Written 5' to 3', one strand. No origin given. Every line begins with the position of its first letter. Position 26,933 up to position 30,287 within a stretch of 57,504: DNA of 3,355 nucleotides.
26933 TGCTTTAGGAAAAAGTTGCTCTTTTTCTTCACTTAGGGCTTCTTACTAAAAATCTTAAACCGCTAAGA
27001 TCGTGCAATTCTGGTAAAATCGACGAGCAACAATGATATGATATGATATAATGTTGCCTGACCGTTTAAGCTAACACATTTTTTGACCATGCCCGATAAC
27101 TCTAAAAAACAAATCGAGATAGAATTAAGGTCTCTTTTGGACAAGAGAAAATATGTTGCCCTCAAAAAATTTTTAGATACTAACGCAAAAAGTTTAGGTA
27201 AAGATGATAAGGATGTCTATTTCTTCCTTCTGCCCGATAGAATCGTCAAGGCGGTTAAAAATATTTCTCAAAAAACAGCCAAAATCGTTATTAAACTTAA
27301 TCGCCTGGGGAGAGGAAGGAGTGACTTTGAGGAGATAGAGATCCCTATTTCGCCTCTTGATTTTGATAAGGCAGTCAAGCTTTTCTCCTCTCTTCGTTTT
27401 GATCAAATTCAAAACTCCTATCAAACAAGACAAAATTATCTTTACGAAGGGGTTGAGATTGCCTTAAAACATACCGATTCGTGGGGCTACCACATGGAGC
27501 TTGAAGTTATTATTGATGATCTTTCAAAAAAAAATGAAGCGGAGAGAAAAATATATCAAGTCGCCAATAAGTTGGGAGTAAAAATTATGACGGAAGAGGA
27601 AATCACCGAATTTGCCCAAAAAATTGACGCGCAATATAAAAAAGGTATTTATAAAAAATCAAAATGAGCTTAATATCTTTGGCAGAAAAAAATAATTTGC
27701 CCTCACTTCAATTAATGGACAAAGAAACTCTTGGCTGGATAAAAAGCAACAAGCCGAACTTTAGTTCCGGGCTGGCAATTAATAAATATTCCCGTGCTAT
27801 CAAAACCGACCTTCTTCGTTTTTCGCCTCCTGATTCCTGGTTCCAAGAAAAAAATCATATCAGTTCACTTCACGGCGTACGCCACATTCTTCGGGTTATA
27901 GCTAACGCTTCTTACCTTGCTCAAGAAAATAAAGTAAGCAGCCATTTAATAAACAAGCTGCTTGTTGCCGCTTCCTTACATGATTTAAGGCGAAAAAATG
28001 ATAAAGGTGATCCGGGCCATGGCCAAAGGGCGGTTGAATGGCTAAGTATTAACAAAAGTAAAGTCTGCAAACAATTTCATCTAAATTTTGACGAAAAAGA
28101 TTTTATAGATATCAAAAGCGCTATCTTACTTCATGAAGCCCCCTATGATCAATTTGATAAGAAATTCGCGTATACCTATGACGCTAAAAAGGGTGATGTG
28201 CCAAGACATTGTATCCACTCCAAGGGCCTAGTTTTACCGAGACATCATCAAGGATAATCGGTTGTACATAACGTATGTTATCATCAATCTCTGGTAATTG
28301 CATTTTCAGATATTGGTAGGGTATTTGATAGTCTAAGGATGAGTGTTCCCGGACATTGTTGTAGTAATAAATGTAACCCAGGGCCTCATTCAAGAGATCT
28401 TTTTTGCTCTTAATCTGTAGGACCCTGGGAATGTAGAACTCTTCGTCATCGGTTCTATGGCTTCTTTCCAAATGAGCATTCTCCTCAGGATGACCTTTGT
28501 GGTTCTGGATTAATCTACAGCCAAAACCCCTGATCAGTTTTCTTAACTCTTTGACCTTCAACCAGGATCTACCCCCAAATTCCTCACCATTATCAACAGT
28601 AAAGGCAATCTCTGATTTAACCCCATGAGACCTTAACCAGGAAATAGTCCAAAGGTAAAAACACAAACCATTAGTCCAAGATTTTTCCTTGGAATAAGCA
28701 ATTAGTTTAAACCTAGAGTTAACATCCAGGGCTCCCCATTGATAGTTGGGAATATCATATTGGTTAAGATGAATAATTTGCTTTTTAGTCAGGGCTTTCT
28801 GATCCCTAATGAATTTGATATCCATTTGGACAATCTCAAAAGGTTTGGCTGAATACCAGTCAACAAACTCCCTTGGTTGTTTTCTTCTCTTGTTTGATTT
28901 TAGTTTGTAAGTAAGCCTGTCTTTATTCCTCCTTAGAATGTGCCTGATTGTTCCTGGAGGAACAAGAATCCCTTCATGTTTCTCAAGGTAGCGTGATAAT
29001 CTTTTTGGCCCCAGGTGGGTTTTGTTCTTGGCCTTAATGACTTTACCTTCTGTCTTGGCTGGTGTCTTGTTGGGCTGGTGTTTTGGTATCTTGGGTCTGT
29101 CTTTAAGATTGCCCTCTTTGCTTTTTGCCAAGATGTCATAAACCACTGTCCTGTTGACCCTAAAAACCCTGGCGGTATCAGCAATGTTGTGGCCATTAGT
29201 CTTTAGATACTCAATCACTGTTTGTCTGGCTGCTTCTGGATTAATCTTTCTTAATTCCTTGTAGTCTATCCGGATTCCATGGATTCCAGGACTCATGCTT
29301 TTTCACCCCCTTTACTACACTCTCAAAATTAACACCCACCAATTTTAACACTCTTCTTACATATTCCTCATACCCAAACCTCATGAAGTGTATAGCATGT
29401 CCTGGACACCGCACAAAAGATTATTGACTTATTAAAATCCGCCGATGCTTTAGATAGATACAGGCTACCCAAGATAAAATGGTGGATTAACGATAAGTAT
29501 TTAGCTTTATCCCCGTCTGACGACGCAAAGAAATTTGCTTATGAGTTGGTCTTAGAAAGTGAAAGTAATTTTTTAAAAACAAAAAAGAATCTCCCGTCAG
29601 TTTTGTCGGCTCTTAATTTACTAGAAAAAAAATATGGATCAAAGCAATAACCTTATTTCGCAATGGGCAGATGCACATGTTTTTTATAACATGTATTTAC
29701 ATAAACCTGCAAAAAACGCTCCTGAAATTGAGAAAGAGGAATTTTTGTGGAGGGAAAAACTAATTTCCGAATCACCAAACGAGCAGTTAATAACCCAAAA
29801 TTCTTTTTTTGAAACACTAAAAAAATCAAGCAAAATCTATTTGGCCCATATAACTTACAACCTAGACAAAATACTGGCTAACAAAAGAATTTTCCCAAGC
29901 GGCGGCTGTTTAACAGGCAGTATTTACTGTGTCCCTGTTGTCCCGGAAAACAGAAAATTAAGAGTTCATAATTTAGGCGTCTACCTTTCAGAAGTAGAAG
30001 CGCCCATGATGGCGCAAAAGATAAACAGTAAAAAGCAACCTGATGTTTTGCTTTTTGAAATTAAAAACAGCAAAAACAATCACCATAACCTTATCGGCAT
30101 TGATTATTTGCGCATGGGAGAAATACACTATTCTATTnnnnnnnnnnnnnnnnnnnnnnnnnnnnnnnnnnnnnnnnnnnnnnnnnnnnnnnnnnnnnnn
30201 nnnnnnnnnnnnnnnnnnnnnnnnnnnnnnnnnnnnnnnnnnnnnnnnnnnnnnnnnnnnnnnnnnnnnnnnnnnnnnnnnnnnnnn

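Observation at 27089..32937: Six-gene co-directional cassette: CYTH - HD - orphan 466 aa - AdkA-like kinase - SAM methyltransferase - GreA/Rnk-like. Candidate nucleotide-centred conflict/defence system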

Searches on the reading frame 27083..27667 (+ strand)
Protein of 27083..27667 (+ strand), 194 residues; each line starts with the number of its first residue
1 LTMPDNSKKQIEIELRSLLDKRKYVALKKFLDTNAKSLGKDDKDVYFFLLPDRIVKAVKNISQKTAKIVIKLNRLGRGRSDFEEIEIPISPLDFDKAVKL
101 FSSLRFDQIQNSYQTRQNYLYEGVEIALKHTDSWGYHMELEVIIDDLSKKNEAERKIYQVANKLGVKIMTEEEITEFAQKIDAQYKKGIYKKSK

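Call 3: search_protein_families(library=pfam, proteins=[window:27083-27667:+], max_evalue=1)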
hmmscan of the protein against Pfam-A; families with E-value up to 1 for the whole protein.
window:27083-27667:+ (194 aa): 2 families
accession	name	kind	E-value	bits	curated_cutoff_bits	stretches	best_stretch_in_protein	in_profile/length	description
PF01928.26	CYTH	-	1.5e-09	38.4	23.2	1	11-167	2-170/179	CYTH domain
PF08645.17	PNK3P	-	0.006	16.8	22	1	129-184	22-75/161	Polynucleotide kinase 3 phosphatase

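Call 4: search_protein_families(library=padloc, proteins=[window:27083-27667:+], max_evalue=1)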
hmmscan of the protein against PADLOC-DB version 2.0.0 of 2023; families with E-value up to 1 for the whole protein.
window:27083-27667:+ (194 aa): 1 family
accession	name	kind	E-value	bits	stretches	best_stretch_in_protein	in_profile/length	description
PDLC04223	HEC-02B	-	0.003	15.6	1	113-192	26-105/168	-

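Call 5: search_protein_families(library=ncbifam, proteins=[window:27083-27667:+], max_evalue=1)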
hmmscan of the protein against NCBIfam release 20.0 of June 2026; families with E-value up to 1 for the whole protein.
window:27083-27667:+ (194 aa): 2 families
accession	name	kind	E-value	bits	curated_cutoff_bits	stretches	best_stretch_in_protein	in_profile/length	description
TIGR00318.1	cyaB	equivalog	1.5e-11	44.5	57.95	1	11-167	2-160/174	class IV adenylate cyclase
NF008936.0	PRK12292.1-3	equivalog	0.0029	16.5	492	1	6-51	175-219/406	ATP phosphoribosyltransferase regulatory subunit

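Call 12: search_solved_structures(query=window:27083-27667:+, max_evalue=1)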
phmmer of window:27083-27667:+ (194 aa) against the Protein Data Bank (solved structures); distinct sequences matched with E-value up to 1: 3.
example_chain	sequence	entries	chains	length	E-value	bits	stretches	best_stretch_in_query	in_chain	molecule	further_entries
1yem_A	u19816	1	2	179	3.4e-07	34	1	40-168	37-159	Conserved hypothetical protein Pfu-838710-001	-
2dc4_A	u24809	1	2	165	1.7e-05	28.5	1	29-168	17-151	165aa long hypothetical protein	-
2een_A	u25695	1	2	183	2.8e-05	27.8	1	84-170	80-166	Hypothetical protein PH1819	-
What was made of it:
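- Closest known: CyaB class IV adenylate cyclases and TTM inorganic or nucleoside triphosphatases. Same: Its best solved relatives are the archaeal CYTH proteins 1yem, 2dc4 and 2een (call 12).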

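Call 96: search_protein_families(library=phrogs, proteins=[window:27083-27667:+], max_evalue=0.01)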
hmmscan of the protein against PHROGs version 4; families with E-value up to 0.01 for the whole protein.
window:27083-27667:+ (194 aa): 0 families

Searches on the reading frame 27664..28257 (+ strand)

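Call 3: search_protein_families(library=pfam, proteins=[window:27664-28257:+], max_evalue=1)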
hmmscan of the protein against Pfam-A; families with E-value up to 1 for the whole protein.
window:27664-28257:+ (197 aa): 1 family
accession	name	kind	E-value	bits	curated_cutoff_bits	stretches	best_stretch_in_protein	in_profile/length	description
PF01966.28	HD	-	0.042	14.6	22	1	73-110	3-38/116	HD domain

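Call 4: search_protein_families(library=padloc, proteins=[window:27664-28257:+], max_evalue=1)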
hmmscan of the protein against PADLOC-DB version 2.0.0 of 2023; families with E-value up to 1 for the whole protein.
window:27664-28257:+ (197 aa): 0 families

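Call 5: search_protein_families(library=ncbifam, proteins=[window:27664-28257:+], max_evalue=1)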
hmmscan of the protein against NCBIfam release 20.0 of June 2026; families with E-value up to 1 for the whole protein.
window:27664-28257:+ (197 aa): 1 family
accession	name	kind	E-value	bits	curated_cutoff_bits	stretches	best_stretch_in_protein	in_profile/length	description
TIGR00488.1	TIGR00488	equivalog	0.11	12.4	70.15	1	71-110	9-45/173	bis(5'-nucleosyl)-tetraphosphatase (symmetrical) YqeK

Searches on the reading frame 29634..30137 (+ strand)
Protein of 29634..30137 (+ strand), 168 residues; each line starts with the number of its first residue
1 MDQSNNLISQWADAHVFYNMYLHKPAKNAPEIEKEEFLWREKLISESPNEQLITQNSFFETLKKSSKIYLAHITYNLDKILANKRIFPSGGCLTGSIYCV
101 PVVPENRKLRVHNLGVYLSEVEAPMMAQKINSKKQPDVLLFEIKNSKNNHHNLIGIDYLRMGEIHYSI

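Call 74: predict_structure(alignment_id=A5)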
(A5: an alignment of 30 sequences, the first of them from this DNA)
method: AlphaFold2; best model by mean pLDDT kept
length: 168 residues; sequences in the alignment: 30
mean_pLDDT: 74.9   pTM: 0.62
mean pLDDT of the five models: 74.9, 74.8, 72.3, 69.6, 69.6
residues with pLDDT >= 90: 17; 70-90: 95; 50-70: 43; < 50: 13
segments of 3 or more residues with pLDDT < 50: 159-168
pLDDT, mean of each block of 10 residues (from residue 1): 55 61 86 85 80 73 83 89 80 66 89 82 75 85 79 56 44
secondary structure, 60 per line:
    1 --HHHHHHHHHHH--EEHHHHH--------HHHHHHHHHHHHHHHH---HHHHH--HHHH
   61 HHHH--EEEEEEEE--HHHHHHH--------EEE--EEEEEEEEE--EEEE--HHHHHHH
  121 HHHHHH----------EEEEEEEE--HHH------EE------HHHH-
elements in order: H3-13 H18-22 H31-46 H50-54 H57-64 E67-74 H77-83 E92-94 E97-105 E108-111 H114-126 E137-144 H164-167

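Call 76: fold_search(model_id=the predicted structure, library=pdb)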
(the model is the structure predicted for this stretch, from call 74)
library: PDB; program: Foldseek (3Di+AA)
matches with E <= 10: 30; with E <= 0.001: 0
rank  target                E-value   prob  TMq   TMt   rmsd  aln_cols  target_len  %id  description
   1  6z1p_Am               3.3e+00  0.03  0.17  0.18  22.9       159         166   14  Structure of the mitochondrial ribosome from Tetrahymena thermophila (released 2020-06-24)
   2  9rkv_G                3.5e+00  0.01  0.13  0.09  34.3       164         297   12  Agrobacterium phage 7-7-1 tail fibers (released 2025-12-10)
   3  8fkt_SY               3.7e+00  0.03  0.14  0.08  12.2       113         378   11  Human nucleolar pre-60S ribosomal subunit (State C1) (released 2023-07-12)
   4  1v7o_A                3.7e+00  0.01  0.13  0.14  16.9       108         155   14  Alanyl-tRNA synthetase editing domain homologue protein from Pyrococcus horikoshii (released 2004-01-13)
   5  1wnu_B                4.7e+00  0.01  0.13  0.14  17.0       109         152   13  Structure of Archaeal Trans-Editing Protein AlaX in complex with L-serine (released 2005-07-26)
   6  9rkq_A                5.3e+00  0.02  0.18  0.10  15.7       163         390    8  Agrobacterium phage 7-7-1 portal (released 2025-12-10)
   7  8i6g_A                5.9e+00  0.02  0.18  0.12  11.2       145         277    7  Crystal structure of the African swine fever virus DNA sliding clamp (native form) (released 2023-06-07)
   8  1wnu_A                6.3e+00  0.01  0.13  0.14  17.1       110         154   13  Structure of Archaeal Trans-Editing Protein AlaX in complex with L-serine (released 2005-07-26)
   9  4yb6_E                6.3e+00  0.01  0.14  0.11  11.5       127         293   16  Adenosine triphosphate phosphoribosyltransferase from Campylobacter jejuni in complex with the inhibitors AMP and hist (released 2016-03-09)
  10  8fvy_X                6.7e+00  0.02  0.13  0.14  11.8        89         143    6  40S subunit of the Giardia lamblia 80S ribosome (released 2024-01-24)
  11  8c7g_B                6.7e+00  0.01  0.10  0.06  16.6       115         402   15  Drosophila melanogaster Rab7 GEF complex Mon1-Ccz1-Bulli (released 2023-05-17)
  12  7ypf_A                7.1e+00  0.03  0.21  0.14  12.6       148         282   10  Crystal structure of AsfvPCNA in space group of P1 (released 2023-08-02)
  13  8trv_A                7.1e+00  0.01  0.13  0.08  13.3        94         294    6  Structure of the EphA2 LBDCRD bound to FabS1C_C1 (released 2024-07-17)
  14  6k15_X                7.1e+00  0.01  0.11  0.12  16.1       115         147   16  RSC substrate-recruitment module (released 2019-11-13)
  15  9cc7_A                7.5e+00  0.03  0.19  0.09  18.6       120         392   14  Bacteriophage PhiTE extended connector complex (released 2025-04-16)
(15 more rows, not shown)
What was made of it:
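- Tried and rejected: It also found nothing (call 76).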
